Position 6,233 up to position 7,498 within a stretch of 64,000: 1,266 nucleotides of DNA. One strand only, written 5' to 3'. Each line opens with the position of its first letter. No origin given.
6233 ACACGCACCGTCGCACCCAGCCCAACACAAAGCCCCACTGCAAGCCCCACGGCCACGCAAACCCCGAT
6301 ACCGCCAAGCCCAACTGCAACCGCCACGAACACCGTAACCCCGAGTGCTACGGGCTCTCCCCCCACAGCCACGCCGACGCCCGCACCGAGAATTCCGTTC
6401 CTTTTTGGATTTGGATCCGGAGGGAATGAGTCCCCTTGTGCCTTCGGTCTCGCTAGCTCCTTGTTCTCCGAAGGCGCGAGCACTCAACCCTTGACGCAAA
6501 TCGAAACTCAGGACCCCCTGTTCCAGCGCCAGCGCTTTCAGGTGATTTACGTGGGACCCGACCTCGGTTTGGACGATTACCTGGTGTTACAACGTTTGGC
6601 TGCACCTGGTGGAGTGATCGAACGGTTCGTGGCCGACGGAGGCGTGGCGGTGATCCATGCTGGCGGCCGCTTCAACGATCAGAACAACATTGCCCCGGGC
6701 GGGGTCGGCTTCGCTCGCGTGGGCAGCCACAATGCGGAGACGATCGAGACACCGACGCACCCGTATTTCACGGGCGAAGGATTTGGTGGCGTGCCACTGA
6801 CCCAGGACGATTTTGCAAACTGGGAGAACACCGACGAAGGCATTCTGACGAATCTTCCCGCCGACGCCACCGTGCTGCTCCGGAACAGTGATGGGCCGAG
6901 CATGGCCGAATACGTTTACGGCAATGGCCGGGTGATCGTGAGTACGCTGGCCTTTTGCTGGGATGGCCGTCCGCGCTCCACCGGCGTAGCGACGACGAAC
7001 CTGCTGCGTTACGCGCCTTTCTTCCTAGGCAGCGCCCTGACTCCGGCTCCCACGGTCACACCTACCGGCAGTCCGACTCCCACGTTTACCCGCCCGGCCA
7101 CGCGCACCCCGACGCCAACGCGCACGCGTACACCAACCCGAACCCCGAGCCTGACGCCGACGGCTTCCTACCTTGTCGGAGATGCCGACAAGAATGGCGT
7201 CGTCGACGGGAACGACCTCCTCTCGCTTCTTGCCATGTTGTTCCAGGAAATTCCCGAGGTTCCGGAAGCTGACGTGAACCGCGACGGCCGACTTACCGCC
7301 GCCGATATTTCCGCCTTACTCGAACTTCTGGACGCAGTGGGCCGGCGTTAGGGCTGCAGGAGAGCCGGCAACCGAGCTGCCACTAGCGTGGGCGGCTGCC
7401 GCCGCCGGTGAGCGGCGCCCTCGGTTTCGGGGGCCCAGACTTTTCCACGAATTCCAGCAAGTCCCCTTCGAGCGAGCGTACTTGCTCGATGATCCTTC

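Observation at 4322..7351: Giant secreted modular protein: three tandem novel 6-Cys modules, Thr/Pro linkers and a C-terminal type-I dockerin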

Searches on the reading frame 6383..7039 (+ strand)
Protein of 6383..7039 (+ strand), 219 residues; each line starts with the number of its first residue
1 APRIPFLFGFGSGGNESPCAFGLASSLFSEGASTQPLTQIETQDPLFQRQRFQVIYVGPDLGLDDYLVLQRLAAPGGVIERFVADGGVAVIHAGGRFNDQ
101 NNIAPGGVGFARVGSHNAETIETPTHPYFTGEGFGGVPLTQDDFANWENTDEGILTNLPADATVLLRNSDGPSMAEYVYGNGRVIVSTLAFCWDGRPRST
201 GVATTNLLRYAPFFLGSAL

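Call 9: search_protein_families(library=pfam, proteins=[window:6383-7039:+], max_evalue=10)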
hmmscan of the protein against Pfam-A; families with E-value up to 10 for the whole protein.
seq(219 aa): 1 family
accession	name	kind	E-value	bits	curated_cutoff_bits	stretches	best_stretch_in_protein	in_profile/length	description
PF20915.2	VPg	-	0.28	11.6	27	0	136-167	7-38/61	Viral genome-linked protein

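Call 10: search_solved_structures(query=window:6383-7039:+, max_evalue=10)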
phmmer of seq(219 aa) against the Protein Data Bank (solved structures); distinct sequences matched with E-value up to 10: 5.
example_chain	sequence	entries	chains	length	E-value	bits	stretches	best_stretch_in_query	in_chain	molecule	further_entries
9jwo_A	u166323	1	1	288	0.47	13.1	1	29-150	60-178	MSD1-apo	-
9jwl_A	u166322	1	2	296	0.5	13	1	29-150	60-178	MSD1-holo chainA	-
6km8_A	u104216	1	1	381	0.68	12.6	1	23-116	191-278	7S globulin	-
9jwq_A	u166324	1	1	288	1.1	11.9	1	28-107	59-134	MSD3-apo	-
9jwt_A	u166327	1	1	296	1.2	11.8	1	28-107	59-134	MSD3-holo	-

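Call 12: find_homologous_proteins(query=window:6383-7039:+, max_evalue=0.01)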
Query seq(219 aa) (219 aa): 55 proteins with E <= 0.01 among 584 candidates.
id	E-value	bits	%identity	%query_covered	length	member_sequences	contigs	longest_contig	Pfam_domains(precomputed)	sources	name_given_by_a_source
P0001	1.7e-122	425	96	88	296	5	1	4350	-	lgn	-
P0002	2.4e-104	366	81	94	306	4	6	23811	-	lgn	-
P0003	5.1e-104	365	81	94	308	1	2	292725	-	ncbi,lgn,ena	-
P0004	1.1e-75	272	67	84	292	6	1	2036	PF00404.25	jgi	jgi:hypothetical protein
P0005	1.6e-73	265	58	100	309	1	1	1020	-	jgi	jgi:hypothetical protein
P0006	1.5e-70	255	56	98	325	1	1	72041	PF00404.25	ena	-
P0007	6.2e-70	253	56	98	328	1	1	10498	PF00404.25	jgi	jgi:Dockerin type I domain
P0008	8.8e-69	249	54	99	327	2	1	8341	PF00404.25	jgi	jgi:hypothetical protein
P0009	3.8e-68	247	56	99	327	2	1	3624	PF00404.25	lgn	-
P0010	1.1e-67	246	56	99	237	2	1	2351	-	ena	-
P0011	1.7e-66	242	55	92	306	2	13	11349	PF00404.25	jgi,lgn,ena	-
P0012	3.5e-66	241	53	99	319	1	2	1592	PF00404.25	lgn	-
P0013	1.0e-65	239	56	91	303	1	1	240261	PF00404.25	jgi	jgi:hypothetical protein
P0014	5.5e-65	237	54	99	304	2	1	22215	PF00404.25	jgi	jgi:hypothetical protein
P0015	1.4e-64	236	54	96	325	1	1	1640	-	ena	-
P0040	2.4e-58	215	51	96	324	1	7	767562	PF00404.25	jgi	jgi:hypothetical protein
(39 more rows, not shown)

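Call 14: find_encoding_contigs(protein=P0003, flank=10000, max_places=3)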
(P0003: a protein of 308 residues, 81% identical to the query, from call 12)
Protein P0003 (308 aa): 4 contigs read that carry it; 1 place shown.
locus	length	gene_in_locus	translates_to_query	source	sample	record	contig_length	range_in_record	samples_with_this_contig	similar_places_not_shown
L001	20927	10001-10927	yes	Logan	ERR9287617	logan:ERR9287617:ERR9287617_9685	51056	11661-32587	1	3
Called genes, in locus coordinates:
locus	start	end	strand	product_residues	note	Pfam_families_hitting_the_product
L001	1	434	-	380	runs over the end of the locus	PF00092:VWA, PF13519:VWA_2, PF25106:VWA_4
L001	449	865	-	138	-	PF02472:ExbD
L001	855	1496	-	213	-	PF01618:MotA_ExbB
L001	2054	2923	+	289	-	PF00753:Lactamase_B (weak), PF12706:Lactamase_B_2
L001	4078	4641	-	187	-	PF13036:LpoB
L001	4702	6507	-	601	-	PF01336:tRNA_anti-codon, PF00152:tRNA-synt_2, PF02938:GAD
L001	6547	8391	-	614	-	PF13393:tRNA-synt_His, PF00587:tRNA-synt_2b, PF03129:HGTP_anticodon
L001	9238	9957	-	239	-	-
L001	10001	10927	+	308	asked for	-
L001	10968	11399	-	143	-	-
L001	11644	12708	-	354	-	PF01745:IPT, PF01715:IPPT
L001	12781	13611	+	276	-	-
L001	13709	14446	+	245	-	PF00106:adh_short, PF13561:adh_short_C2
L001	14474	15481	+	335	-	PF00291:PALP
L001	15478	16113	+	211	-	PF00484:Pro_CA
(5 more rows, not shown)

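Call 15: find_encoding_contigs(protein=P0040, flank=10000, max_places=3)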
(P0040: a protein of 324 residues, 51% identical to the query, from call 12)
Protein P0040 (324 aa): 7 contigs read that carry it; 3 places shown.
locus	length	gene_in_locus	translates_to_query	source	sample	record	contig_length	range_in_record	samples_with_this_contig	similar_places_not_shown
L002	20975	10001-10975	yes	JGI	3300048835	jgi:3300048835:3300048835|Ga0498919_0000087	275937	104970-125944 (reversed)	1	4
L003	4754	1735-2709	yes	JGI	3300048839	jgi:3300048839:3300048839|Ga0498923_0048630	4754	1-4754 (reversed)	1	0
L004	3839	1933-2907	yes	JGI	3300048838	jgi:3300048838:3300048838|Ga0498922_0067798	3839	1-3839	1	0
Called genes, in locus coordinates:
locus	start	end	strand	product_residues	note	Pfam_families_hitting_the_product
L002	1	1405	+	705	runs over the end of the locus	-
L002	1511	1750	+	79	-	PF22180:RH3_dom (weak), PF19891:DUF6364 (weak)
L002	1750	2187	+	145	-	PF01850:PIN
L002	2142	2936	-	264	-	PF03781:FGE-sulfatase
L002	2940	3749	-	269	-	PF00106:adh_short, PF08659:KR (faint), PF13561:adh_short_C2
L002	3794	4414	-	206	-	-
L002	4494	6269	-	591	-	PF01336:tRNA_anti-codon, PF00152:tRNA-synt_2, PF02938:GAD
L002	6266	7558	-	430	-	PF00152:tRNA-synt_2 (faint), PF13393:tRNA-synt_His, PF00587:tRNA-synt_2b, PF03129:HGTP_anticodon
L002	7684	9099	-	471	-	-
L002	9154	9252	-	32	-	-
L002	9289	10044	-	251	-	-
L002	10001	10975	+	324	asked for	PF00404:Dockerin_1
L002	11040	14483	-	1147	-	PF02811:PHP, PF07733:DNA_pol3_alpha, PF17657:DNA_pol3_finger, PF14579:HHH_6, PF01336:tRNA_anti-codon (weak)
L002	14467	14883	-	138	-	PF13366:PDDEXK_3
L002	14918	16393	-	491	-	PF00817:IMS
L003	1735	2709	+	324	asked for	PF00404:Dockerin_1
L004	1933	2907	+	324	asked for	PF00404:Dockerin_1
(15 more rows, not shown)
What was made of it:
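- Gene callers place other ORFs on the opposite strand over the linkers (calls 14, 15).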

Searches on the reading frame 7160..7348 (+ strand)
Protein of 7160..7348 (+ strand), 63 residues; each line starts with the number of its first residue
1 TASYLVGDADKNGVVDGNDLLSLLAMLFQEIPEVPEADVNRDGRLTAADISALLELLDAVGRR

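Call 9: search_protein_families(library=pfam, proteins=[window:7160-7348:+], max_evalue=10)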
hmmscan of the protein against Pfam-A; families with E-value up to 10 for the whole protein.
seq(63 aa): 7 families
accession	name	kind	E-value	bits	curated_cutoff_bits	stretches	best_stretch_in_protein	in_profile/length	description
PF00036.39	EF-hand_1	-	1.1e-05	25.1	25.4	2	8-26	10-28/29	EF hand domain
PF00404.24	Dockerin_1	-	1.3e-05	25.7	22.9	1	7-53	2-52/57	Dockerin type I domain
PF13405.12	EF-hand_6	-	1.7e-05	24.6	25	2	37-57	9-29/30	EF-hand domain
PF13499.12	EF-hand_7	-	0.00037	21.2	30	2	36-55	10-29/67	EF-hand domain pair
PF13202.12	EF-hand_5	-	0.00086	19.1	25.9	1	37-51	8-22/25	EF hand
PF13833.12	EF-hand_8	-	0.11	12.7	28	1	7-26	34-53/54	EF-hand domain pair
PF14658.12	EF-hand_9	-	0.17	12.8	37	1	3-29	3-29/66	EF-hand domain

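Call 71: search_solved_structures(query=window:7160-7348:+, max_evalue=1, show_alignments=2)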
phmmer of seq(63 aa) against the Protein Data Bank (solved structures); distinct sequences matched with E-value up to 1: 127 (the best 60 are shown).
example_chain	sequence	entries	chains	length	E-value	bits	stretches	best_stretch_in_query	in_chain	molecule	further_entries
8x39_A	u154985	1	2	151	4.7e-05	26.9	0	4-22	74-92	Serine protease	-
8x3a_A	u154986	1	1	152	4.9e-05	26.8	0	4-22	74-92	Serine protease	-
4fl4_A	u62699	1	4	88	0.0012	22.4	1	6-57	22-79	Glycoside hydrolase family 9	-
8ajy_B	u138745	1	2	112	0.0021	21.7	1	3-54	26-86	Dockerin from ScaH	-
3ul4_B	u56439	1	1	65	0.0072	20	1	5-53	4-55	Cellulosome enzyme, dockerin type I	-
1exr_A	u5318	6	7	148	0.014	19.1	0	8-30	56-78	CALMODULIN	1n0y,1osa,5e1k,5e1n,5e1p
1clm_A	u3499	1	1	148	0.015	19.1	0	8-30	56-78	CALMODULIN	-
2be4_A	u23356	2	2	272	0.017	18.8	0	38-56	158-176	hypothetical protein LOC449832 | Protein Zgc:100843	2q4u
2l1w_A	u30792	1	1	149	0.021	18.5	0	4-47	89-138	Calmodulin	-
4aqr_A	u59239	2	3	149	0.024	18.4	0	4-47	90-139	CALMODULIN-7 | CALMODULIN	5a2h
6jlh_A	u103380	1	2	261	0.025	18.3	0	38-56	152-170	Secretagogin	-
4cj0_A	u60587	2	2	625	0.028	18.2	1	4-56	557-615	ENDOGLUCANASE D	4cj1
1clc_A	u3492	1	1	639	0.029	18.1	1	4-56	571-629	ENDOGLUCANASE CELD; EC: 3.2.1.4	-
1rfj_A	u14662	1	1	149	0.029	18.1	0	4-46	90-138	calmodulin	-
1daq_A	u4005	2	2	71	0.031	18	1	4-54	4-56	ENDOGLUCANASE SS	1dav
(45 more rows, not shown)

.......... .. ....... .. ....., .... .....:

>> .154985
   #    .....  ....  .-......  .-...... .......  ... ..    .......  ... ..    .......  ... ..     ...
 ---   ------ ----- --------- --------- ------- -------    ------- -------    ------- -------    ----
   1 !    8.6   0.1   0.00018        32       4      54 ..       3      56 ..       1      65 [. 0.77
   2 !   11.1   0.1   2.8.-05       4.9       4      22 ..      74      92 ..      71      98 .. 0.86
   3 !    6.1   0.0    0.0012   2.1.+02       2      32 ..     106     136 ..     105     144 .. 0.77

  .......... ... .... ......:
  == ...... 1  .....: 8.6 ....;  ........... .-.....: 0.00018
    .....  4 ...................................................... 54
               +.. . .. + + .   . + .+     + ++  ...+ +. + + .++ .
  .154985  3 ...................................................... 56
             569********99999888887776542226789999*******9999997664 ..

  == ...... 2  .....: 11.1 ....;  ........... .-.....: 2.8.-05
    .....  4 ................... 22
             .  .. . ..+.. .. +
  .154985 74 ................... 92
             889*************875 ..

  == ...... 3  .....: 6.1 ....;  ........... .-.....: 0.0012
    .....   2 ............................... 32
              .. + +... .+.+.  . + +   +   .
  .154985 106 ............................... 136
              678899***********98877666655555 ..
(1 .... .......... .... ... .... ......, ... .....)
